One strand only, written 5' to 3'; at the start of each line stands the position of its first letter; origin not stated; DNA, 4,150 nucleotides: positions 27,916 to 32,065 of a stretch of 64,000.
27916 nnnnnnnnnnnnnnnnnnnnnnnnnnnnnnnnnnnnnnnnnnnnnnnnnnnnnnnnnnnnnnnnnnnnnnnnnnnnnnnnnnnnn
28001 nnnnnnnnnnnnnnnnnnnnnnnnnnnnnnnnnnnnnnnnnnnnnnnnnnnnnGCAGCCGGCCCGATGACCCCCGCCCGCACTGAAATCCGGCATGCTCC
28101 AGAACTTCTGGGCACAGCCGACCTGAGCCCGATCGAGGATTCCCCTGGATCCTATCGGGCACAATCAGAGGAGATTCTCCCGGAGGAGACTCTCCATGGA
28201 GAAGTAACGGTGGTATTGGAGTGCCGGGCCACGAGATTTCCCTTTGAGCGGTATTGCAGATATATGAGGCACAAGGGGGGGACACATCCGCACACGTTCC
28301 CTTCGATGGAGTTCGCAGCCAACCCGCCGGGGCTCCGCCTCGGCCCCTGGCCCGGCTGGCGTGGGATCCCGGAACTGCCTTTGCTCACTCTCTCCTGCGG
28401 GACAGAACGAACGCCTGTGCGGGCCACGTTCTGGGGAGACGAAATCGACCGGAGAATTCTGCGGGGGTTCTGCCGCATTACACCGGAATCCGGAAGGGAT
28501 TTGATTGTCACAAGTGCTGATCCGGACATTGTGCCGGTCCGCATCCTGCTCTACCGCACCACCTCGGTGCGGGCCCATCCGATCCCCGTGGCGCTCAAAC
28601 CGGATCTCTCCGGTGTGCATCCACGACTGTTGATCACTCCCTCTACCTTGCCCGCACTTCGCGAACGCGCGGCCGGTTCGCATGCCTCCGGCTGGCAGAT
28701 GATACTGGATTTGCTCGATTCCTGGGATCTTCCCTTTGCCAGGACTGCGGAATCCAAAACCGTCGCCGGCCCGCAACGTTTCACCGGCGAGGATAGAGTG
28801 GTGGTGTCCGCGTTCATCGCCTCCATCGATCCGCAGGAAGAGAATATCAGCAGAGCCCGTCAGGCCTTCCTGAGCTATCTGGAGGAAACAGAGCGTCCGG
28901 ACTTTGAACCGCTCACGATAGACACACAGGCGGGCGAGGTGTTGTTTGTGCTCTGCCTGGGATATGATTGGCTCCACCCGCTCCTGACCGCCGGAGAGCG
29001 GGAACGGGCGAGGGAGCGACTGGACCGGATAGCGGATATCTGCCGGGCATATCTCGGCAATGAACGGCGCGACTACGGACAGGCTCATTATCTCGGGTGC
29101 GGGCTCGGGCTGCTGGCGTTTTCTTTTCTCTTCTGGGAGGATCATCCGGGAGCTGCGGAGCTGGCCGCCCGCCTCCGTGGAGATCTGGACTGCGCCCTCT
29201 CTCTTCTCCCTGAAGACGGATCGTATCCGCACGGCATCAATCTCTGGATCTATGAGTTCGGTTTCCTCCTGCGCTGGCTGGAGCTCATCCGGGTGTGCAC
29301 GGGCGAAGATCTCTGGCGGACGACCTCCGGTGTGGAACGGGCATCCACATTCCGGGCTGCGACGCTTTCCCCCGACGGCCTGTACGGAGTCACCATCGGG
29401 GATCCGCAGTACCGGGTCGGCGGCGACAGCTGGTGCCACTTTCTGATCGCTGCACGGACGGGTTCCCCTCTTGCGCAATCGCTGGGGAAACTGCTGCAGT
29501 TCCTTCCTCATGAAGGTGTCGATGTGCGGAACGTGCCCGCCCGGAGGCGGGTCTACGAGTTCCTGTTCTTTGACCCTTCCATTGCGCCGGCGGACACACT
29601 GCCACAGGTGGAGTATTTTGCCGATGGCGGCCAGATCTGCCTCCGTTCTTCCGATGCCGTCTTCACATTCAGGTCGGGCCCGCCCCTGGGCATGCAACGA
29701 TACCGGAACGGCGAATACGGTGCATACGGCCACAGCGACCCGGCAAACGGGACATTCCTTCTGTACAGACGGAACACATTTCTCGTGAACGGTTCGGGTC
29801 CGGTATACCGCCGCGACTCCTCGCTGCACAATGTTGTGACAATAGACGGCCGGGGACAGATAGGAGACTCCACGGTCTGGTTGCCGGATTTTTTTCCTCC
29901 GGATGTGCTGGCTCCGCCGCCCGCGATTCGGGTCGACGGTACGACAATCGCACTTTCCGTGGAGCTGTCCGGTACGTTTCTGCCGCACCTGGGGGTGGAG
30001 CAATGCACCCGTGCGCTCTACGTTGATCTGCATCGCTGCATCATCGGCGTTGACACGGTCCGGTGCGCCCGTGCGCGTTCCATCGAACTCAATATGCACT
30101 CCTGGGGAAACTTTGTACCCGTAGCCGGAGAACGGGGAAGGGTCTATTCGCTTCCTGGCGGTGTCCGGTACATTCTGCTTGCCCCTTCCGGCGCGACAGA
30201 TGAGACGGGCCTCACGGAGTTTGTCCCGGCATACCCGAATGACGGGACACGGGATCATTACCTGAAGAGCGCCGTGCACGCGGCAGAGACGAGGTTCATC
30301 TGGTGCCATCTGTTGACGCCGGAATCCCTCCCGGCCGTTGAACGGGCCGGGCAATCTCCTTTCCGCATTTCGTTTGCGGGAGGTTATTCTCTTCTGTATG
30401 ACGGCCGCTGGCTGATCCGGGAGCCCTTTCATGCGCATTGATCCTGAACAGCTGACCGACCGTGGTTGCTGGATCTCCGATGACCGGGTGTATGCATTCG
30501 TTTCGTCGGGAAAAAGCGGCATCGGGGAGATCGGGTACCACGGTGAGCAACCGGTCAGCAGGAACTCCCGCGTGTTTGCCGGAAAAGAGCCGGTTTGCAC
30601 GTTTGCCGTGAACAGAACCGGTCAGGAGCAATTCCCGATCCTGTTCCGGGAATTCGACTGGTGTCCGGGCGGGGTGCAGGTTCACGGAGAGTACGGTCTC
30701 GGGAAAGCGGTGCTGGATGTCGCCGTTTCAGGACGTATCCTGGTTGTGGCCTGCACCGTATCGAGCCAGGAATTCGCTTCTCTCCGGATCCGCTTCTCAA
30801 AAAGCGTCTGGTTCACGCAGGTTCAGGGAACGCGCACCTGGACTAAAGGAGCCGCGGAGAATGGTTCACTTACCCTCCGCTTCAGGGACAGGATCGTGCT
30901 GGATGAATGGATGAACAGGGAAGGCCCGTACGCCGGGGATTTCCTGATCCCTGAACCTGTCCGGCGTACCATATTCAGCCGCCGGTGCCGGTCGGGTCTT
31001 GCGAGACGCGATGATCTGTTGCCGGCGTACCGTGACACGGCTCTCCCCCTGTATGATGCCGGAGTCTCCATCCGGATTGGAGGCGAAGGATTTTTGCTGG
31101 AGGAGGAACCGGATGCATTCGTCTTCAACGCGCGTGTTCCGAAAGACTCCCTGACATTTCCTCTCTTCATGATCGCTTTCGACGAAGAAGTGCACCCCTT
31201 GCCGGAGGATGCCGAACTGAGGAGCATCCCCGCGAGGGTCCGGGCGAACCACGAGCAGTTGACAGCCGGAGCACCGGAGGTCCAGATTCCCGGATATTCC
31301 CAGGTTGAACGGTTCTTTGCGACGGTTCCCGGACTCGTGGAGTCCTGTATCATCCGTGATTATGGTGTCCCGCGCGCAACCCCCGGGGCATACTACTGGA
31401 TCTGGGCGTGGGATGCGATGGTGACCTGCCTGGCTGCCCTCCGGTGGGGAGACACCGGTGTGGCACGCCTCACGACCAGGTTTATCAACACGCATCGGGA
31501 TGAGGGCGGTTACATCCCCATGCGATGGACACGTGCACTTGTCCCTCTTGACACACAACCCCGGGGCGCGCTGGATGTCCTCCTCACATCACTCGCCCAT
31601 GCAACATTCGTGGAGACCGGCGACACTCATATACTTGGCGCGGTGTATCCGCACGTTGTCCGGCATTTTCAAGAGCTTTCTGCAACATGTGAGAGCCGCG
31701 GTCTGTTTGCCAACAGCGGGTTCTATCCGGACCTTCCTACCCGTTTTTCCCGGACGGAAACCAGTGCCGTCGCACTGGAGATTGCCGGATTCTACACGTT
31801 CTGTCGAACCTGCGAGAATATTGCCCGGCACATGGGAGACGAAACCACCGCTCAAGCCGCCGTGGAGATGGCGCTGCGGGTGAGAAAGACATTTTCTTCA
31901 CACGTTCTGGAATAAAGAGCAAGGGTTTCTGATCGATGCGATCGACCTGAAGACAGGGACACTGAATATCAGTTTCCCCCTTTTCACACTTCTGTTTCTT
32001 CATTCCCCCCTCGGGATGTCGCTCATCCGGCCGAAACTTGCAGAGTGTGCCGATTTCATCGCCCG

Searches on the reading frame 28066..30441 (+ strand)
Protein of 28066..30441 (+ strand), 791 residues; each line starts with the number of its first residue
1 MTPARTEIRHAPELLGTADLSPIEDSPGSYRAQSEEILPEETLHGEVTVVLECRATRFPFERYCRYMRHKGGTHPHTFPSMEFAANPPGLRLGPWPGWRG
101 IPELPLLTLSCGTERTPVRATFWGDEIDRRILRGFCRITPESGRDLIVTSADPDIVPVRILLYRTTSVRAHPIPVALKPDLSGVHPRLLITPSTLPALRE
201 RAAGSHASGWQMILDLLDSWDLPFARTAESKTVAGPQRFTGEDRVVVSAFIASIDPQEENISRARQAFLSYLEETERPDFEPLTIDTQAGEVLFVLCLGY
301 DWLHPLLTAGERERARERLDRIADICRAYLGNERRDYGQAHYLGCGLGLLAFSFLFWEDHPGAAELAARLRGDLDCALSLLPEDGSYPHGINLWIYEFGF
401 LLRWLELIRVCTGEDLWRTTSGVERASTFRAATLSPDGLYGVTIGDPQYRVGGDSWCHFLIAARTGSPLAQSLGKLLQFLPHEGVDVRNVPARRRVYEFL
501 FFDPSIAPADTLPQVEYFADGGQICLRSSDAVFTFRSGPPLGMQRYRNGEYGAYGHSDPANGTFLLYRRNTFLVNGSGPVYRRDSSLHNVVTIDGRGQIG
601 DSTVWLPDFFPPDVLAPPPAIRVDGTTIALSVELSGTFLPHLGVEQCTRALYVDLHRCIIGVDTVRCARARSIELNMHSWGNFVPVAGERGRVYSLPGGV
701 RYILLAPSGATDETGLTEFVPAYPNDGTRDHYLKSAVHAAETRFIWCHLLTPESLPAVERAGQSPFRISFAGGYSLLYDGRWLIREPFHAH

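Call 69: search_protein_families(library=pfam, proteins=[window:28066-30441:+], max_evalue=0.001)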
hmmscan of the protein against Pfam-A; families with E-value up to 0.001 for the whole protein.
window:28066-30441:+ (791 aa): 1 family
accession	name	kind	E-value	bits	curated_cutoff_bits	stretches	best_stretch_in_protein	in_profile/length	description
PF07940.18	Hepar_II_III_C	-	0.00028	20.9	24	1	513-723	4-211/237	Heparinase II/III-like, C-terminal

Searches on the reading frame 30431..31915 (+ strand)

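Call 3: search_protein_families(library=pfam, proteins=[window:30431-31915:+], max_evalue=0.01)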
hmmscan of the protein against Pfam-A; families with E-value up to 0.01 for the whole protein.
window:30431-31915:+ (494 aa): 1 family
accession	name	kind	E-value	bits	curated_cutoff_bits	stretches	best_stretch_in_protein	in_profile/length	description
PF17389.8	Bac_rhamnosid6H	-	0.0029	17.4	24.5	1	358-491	78-212/339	Bacterial alpha-L-rhamnosidase 6 hairpin glycosidase domain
